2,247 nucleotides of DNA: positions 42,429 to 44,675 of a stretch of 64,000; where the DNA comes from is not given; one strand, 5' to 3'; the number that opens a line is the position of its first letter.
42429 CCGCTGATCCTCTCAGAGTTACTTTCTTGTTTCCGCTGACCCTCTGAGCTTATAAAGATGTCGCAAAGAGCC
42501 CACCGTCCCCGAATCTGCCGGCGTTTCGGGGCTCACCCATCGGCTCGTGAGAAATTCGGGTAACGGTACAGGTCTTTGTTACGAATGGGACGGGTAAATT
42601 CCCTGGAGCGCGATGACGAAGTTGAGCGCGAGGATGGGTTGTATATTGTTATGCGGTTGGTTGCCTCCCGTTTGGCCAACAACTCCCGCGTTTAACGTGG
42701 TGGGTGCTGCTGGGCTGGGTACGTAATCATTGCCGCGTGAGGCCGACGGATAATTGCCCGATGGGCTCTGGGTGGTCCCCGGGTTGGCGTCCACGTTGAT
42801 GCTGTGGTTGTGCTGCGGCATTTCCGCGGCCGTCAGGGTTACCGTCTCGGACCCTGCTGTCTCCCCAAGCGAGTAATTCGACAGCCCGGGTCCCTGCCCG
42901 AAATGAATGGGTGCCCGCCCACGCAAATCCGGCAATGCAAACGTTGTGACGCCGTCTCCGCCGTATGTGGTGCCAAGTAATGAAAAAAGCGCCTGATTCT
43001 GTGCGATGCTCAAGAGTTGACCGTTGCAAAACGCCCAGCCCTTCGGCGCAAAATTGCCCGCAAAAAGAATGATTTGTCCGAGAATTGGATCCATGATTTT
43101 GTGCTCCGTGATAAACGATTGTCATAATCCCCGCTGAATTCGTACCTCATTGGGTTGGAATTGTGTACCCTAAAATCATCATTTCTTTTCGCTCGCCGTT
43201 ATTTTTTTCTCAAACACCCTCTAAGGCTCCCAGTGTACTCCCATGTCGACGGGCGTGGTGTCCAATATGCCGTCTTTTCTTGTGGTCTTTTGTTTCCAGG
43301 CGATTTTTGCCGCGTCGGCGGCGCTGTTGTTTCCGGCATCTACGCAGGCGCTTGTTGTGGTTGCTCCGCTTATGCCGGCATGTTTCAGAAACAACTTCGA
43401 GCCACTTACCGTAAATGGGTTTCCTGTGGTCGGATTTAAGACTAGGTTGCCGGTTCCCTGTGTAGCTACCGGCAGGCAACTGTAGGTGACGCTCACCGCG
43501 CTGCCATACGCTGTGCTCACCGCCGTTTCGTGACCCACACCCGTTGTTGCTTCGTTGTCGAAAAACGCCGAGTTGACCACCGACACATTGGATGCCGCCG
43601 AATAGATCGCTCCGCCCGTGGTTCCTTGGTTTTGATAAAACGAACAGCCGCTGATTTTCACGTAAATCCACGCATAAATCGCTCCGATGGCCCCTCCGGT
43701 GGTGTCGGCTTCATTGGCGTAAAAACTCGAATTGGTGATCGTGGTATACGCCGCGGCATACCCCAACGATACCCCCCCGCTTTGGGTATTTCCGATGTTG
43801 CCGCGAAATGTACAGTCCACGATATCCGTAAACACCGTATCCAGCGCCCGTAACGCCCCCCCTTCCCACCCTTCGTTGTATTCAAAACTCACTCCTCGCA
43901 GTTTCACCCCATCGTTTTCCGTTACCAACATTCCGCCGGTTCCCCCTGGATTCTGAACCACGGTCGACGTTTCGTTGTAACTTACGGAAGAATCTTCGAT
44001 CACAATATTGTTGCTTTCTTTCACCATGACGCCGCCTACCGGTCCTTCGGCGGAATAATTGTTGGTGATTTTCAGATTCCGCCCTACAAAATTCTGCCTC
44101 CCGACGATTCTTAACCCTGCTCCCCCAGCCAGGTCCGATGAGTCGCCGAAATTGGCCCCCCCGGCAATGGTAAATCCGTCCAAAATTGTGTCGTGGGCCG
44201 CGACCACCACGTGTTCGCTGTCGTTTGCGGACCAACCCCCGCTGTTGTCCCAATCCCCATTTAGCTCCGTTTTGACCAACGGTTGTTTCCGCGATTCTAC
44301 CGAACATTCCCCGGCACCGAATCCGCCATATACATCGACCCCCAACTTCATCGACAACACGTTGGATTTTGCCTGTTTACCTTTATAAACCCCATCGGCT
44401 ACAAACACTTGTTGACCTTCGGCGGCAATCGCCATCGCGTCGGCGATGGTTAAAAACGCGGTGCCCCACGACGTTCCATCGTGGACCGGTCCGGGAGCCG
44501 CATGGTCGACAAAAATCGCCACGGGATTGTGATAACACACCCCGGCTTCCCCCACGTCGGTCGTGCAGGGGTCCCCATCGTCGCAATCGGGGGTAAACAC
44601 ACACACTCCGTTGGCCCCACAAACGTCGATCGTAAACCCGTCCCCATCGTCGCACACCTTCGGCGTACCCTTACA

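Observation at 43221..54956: Giant 3,911-aa protein made of four [Cys-module array + Pmp-type beta-helix] super-repeats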

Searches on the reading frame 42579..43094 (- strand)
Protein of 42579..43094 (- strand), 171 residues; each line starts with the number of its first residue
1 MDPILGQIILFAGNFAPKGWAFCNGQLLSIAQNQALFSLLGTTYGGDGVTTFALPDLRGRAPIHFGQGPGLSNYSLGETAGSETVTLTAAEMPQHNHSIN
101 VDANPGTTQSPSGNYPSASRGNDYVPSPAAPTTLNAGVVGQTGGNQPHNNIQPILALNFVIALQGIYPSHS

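Call 10: search_protein_families(library=pfam, proteins=[window:42579-43094:-], max_evalue=0.01)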
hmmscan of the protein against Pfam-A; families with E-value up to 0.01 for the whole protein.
window:42579-43094:- (171 aa): 2 families
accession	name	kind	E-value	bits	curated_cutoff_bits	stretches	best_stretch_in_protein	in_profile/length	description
PF07484.17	Collar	-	3.3e-31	107.5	24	1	6-62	1-57/57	Phage Tail Collar Domain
PF21939.1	Gp10_C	-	0.0022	19.3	27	1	77-155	57-131/139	Baseplate structural protein Gp10, C-terminal domain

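Call 56: find_encoding_contigs(protein=window:42579-43094:-, flank=10000, max_places=4)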
Protein window:42579-43094:- (171 aa): no gene with exactly this product is on record in the collection.

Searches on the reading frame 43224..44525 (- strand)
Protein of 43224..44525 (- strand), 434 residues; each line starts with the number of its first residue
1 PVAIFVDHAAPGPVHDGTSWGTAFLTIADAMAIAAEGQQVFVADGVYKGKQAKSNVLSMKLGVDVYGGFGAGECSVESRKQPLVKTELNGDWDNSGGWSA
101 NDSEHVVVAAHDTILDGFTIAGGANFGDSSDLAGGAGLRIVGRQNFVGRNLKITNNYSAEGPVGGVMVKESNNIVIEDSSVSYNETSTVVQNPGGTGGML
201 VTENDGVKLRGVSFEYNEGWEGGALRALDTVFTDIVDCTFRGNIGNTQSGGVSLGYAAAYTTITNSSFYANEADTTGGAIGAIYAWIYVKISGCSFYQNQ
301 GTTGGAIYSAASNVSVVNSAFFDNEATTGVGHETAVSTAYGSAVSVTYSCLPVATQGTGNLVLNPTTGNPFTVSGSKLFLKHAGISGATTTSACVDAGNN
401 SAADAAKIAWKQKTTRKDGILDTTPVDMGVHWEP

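Call 37: find_homologous_proteins(query=window:43224-44525:-, max_evalue=0.001)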
Query window:43224-44525:- (434 aa): 130 proteins with E <= 0.001 among 8000 candidates; the best 120 are listed.
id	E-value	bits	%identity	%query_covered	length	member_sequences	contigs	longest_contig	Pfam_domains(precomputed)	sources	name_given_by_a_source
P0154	4.9e-28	117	27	89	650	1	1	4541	-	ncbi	ncbi:hypothetical protein ACFLTC_02700 [Chloroflexota bacterium]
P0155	9.3e-27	112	28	75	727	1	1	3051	PF13229.13,PF07602.18,PF02415.24,PF22842.4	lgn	-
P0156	6.4e-26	110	40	30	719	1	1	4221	-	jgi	jgi:predicted outer membrane repeat protein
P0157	1.2e-23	102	32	63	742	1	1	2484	PF13229.13,PF02415.24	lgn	-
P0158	6.7e-22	96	26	76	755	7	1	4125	PF02415.24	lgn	-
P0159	8.7e-22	96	28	89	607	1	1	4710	PF02415.24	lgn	-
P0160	6.0e-20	90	30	61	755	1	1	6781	PF13229.13,PF07602.18,PF02415.24,PF22842.4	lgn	-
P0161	3.5e-19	87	29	61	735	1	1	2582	PF02415.24,PF22842.4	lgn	-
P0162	3.6e-19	87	29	98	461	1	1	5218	PF02415.24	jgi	jgi:predicted outer membrane repeat protein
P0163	2.8e-18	84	28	93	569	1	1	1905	PF13229.13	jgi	-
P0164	2.9e-18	84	26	73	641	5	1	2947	PF02415.24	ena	-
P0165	3.9e-18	84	32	76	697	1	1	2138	-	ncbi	ncbi:MAG: hypothetical protein VB980_03660, partial [Opitutales bacterium]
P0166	1.8e-17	82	31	77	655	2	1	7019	-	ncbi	-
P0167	1.9e-17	82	26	99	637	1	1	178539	PF02415.24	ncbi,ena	-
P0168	5.1e-17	80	30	74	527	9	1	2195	PF02415.24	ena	-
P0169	5.9e-17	80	28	75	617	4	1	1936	PF02415.24,PF08480.17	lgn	-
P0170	2.4e-16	78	41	27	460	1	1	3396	PF13229.13,PF07602.18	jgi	jgi:hypothetical protein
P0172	6.8e-16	77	26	99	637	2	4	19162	PF02415.24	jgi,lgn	jgi:predicted outer membrane repeat protein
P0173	1.4e-15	76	27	85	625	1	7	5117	PF13229.13,PF02415.24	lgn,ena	-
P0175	2.7e-15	75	29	75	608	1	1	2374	PF13229.13,PF02415.24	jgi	jgi:predicted outer membrane repeat protein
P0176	3.5e-15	74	29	75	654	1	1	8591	PF02415.24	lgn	-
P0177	3.7e-15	74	30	75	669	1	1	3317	PF13229.13,PF02415.24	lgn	-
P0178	4.0e-15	74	38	28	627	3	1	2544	PF13229.13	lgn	-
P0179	7.8e-15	73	30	75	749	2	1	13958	PF13229.13,PF02415.24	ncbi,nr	ncbi:MAG: right-handed parallel beta-helix repeat-containing protein, partial [Phycisphaerae bacteri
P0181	2.1e-14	72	27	98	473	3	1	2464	PF13229.13,PF02415.24,PF17161.11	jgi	jgi:hypothetical protein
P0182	2.6e-14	71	30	98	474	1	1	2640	PF13229.13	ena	-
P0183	3.6e-14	71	32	58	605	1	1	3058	PF02415.24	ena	-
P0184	3.9e-14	71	31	71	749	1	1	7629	PF13229.13,PF18885.7,PF02415.24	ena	-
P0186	6.7e-14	70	28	92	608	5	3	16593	PF13229.13,PF02415.24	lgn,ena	-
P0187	7.2e-14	70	28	91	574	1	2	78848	PF02415.24,PF22842.4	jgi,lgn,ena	-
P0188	7.5e-14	70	28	96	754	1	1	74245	PF02415.24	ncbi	-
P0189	7.5e-14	70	29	90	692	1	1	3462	PF02415.24,PF18962.8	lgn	-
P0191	1.3e-13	69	30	68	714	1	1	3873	PF02415.24,PF18962.8,PF13860.13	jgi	jgi:predicted outer membrane repeat protein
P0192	1.8e-13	69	28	71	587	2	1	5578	PF13229.13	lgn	-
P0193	2.1e-13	68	33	72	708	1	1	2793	PF02415.24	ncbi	-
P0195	3.7e-13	68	28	80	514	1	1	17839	PF13229.13,PF02415.24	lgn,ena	-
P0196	5.1e-13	67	27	75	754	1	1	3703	PF13229.13,PF02415.24,PF09394.17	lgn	-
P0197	8.6e-13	66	29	74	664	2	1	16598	PF07602.18,PF00404.25,PF02415.24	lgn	-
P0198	9.0e-13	66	27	99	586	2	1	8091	PF13229.13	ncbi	-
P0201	1.3e-12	66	30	75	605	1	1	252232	PF13229.13,PF05048.20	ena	-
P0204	2.0e-12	65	27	76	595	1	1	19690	PF13229.13,PF02415.24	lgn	-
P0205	3.0e-12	65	28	76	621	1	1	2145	PF02415.24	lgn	-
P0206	3.6e-12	64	37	42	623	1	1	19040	PF02415.24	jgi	jgi:predicted outer membrane repeat protein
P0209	9.0e-12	63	31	75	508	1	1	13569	PF13229.13,PF02415.24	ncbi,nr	ncbi:MAG: hypothetical protein GY795_49695 [Desulfobacterales bacterium]|nr:hypothetical protein [De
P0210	1.4e-11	62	31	67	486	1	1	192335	PF13229.13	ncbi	-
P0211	3.4e-11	61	29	75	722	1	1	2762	PF13229.13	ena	-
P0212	4.3e-11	61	29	49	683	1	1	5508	PF13585.13,PF02415.24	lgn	-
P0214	1.6e-10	59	27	75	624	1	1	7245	PF02415.24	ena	-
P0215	1.6e-10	59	29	74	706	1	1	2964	PF13229.13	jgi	jgi:predicted outer membrane repeat protein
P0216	1.8e-10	59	31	77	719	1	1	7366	PF02415.24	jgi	jgi:hypothetical protein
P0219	2.1e-10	58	27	72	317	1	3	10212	PF02415.24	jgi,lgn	-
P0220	2.2e-10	58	26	69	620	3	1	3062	PF13229.13,PF02415.24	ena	-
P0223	5.5e-10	57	27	83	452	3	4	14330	PF02415.24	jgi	-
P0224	1.1e-9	56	29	75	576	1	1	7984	PF13229.13,PF02415.24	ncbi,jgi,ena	-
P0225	1.2e-9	56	25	75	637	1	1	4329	PF02415.24,PF18962.8,PF13860.13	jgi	-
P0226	1.3e-9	56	38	27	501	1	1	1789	PF13229.13,PF12708.13,PF02415.24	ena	-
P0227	2.3e-9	55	28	98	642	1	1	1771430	PF13229.13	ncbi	-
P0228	2.8e-9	55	28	75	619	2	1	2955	PF13229.13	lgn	-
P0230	3.1e-9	55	27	93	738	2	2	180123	PF02412.24,PF13229.13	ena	-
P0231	3.7e-9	54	41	25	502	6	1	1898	PF13229.13,PF12708.13,PF02415.24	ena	-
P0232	4.6e-9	54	27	74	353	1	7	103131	PF13229.13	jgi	jgi:parallel beta-helix repeat protein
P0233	5.0e-9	54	29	62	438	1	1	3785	PF02415.24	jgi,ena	-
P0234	6.4e-9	54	39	32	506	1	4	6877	PF02415.24,PF18998.7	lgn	-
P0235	7.8e-9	53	34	28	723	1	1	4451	PF13229.13,PF03160.21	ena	-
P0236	9.4e-9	53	27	37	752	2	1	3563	PF02415.24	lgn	-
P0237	1.0e-8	53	28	53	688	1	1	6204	PF02415.24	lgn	-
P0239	2.4e-8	52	31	70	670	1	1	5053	PF02415.24,PF18962.8,PF13860.13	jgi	jgi:predicted outer membrane repeat protein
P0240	3.0e-8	51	27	93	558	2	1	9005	PF13229.13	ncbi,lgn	ncbi:MAG: right-handed parallel beta-helix repeat-containing protein [Planctomycetota bacterium JB04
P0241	3.2e-8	51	23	70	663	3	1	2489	PF13229.13,PF22842.4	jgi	-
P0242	4.5e-8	51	27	88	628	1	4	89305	PF13229.13,PF07602.18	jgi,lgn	jgi:hypothetical protein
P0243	5.9e-8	50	37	32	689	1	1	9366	PF02415.24,PF18962.8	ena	-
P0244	6.1e-8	50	24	74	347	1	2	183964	PF13229.13,PF02415.24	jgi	jgi:predicted outer membrane repeat protein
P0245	6.7e-8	50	30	52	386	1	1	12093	PF13229.13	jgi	jgi:hypothetical protein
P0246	8.2e-8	50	30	73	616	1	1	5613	PF02415.24,PF18962.8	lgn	-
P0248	1.2e-7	49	27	75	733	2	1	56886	PF02415.24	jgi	jgi:predicted outer membrane repeat protein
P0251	2.1e-7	49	27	80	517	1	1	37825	PF13229.13,PF02415.24,PF08480.17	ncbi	ncbi:MAG: right-handed parallel beta-helix repeat-containing protein [Phycisphaerales bacterium]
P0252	2.2e-7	49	29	75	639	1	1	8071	PF13229.13,PF02415.24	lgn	-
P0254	2.6e-7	48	27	75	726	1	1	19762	PF02415.24,PF05048.20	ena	-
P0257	3.4e-7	48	37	29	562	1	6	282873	PF13229.13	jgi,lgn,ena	-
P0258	6.1e-7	47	33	39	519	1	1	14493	PF13229.13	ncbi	-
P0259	7.4e-7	47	32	43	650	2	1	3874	PF13229.13,PF18962.8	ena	-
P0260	9.9e-7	46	28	76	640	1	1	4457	PF13229.13,PF02415.24,PF05048.20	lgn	-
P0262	1.6e-6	46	25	97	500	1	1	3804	PF02415.24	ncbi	-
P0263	1.7e-6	46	29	76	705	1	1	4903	PF13229.13,PF02415.24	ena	-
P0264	1.8e-6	46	28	96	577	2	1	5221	PF13229.13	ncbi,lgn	-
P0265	2.0e-6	45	28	74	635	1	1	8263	PF02415.24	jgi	jgi:hypothetical protein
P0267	5.5e-6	44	30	56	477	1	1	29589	PF02415.24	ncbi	ncbi:MAG: hypothetical protein AAF432_03080 [Planctomycetota bacterium]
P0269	6.4e-6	44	27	71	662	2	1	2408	PF02415.24,PF18962.8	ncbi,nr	ncbi:MAG TPA: T9SS type A sorting domain-containing protein, partial [Phaeodactylibacter sp.]|nr:T9S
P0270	1.2e-5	43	41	15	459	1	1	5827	PF02415.24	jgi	jgi:predicted outer membrane repeat protein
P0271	1.3e-5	43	25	83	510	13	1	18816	PF13229.13,PF02415.24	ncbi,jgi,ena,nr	ncbi:MAG TPA: right-handed parallel beta-helix repeat-containing protein [Synergistaceae bacterium]|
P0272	1.5e-5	42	31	42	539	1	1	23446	PF13229.13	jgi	jgi:predicted outer membrane repeat protein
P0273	1.6e-5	42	34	29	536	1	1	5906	PF13229.13,PF05048.20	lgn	-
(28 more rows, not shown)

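Call 40: search_protein_families(library=ncbifam, proteins=[window:43224-44525:-], max_evalue=10)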
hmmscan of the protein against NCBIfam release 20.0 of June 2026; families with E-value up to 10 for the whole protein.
window:43224-44525:- (434 aa): 0 families

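Call 51: predict_structure(alignment_id=A3)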
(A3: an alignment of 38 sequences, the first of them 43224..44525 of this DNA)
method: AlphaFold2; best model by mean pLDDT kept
length: 434 residues; sequences in the alignment: 38
mean_pLDDT: 89.4   pTM: 0.91
mean pLDDT of the five models: 89.4, 87.2, 86.1, 86.0, 85.3
residues with pLDDT >= 90: 285; 70-90: 114; 50-70: 31; < 50: 4
segments of 3 or more residues with pLDDT < 50: 330-332
pLDDT, mean of each block of 10 residues (from residue 1): 93 95 97 98 96 93 98 96 97 90 95 98 81 83 97 94 88 96 83 72 89 95 89 93 92 85 95 92 81 96 93 93 82 77 94 91 89 88 71 91 86 69 82 59
secondary structure, 60 per line:
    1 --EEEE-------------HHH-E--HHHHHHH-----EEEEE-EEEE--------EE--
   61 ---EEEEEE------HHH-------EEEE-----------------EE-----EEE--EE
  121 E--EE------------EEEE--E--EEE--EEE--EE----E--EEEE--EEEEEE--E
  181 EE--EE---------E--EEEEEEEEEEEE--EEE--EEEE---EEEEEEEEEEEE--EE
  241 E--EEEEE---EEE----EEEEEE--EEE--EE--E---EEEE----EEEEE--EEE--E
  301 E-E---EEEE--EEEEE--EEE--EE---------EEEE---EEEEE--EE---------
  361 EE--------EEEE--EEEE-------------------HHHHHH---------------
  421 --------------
elements in order: E3-6 H27-33 E39-43 E45-48 E64-69 E86-89 E114-116 E119-121 E138-141 E147-149 E152-154 E166-169 E172-177 E180-182 E199-210 E213-215 E218-221 E225-236 E239-241 E244-248 E252-254 E259-264 E267-269 E280-283 E288-292 E295-297 E307-310 E313-317 E320-322 E336-339 E343-347 E371-374 E377-380 H400-405

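Call 58: fold_search(model_id=the predicted structure, library=pdb)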
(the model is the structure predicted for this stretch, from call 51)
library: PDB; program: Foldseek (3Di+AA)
matches with E <= 10: 423; with E <= 0.001: 29
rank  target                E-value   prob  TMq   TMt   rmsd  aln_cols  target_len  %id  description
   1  7v6m_A                2.7e-06  1.00  0.35  0.30  11.5       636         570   11  Crystal structure of lacto-N-biosidase TnX from Tynzenella nexilis, lacto-N-biose complex (released 2022-02-09)
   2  7v6i_A                1.3e-05  1.00  0.45  0.36  10.6       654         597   10  Crystal structure of lacto-N-biosidase BsaX from Bifidobacterium saguini, lacto-N-biose complex (released 2022-02-09)
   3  5gqc_A                1.4e-05  1.00  0.41  0.33  12.5       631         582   10  Crystal structure of lacto-N-biosidase LnbX from Bifidobacterium longum subsp. longum, ligand-free form (released 2017-04-19)
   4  5gqc_D                2.6e-05  1.00  0.40  0.33  11.0       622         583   10  Crystal structure of lacto-N-biosidase LnbX from Bifidobacterium longum subsp. longum, ligand-free form (released 2017-04-19)
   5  5olq_C                5.2e-05  1.00  0.42  0.42   9.4       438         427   12  Rhamnogalacturonan lyase (released 2017-11-29)
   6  1ru4                  9.3e-05  1.00  0.51  0.54   8.3       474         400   13  Crystal structure of pectate lyase Pel9A (released 2004-04-13)
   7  5olr_C                9.7e-05  1.00  0.42  0.42   9.5       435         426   13  Rhamnogalacturonan lyase (released 2017-11-29)
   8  9ozl_B                1.0e-04  1.00  0.39  0.47  10.1       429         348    9  Crystal structure of the polysaccharide lyase RbmB from Vibrio cholerae (released 2026-03-11)
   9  2ntb_A                1.2e-04  1.00  0.25  0.30  14.6       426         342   10  Crystal structure of pectin methylesterase in complex with hexasaccharide V (released 2007-09-18)
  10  2nsp_A                1.5e-04  1.00  0.36  0.44   7.6       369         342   11  Crystal structure of pectin methylesterase D178A mutant in complex with hexasaccharide I (released 2007-09-18)
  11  9ozd_C                1.9e-04  0.99  0.27  0.31  12.5       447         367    8  Crystal structure of the polysaccharide lyase RbmB from Vibrio cholerae bound to Vibrio Polysaccharide (released 2026-03-11)
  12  9ozl_C                2.4e-04  1.00  0.31  0.36  11.3       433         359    8  Crystal structure of the polysaccharide lyase RbmB from Vibrio cholerae (released 2026-03-11)
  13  8tne_B                2.4e-04  1.00  0.29  0.36   9.8       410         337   10  Crystal structure of bacterial pectin methylesterase Pme8A from rumen Butyrivibrio (released 2023-08-16)
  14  8tne_A                2.8e-04  1.00  0.29  0.36   9.8       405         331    9  Crystal structure of bacterial pectin methylesterase Pme8A from rumen Butyrivibrio (released 2023-08-16)
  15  9ozl_A                3.5e-04  1.00  0.37  0.44  10.5       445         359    8  Crystal structure of the polysaccharide lyase RbmB from Vibrio cholerae (released 2026-03-11)
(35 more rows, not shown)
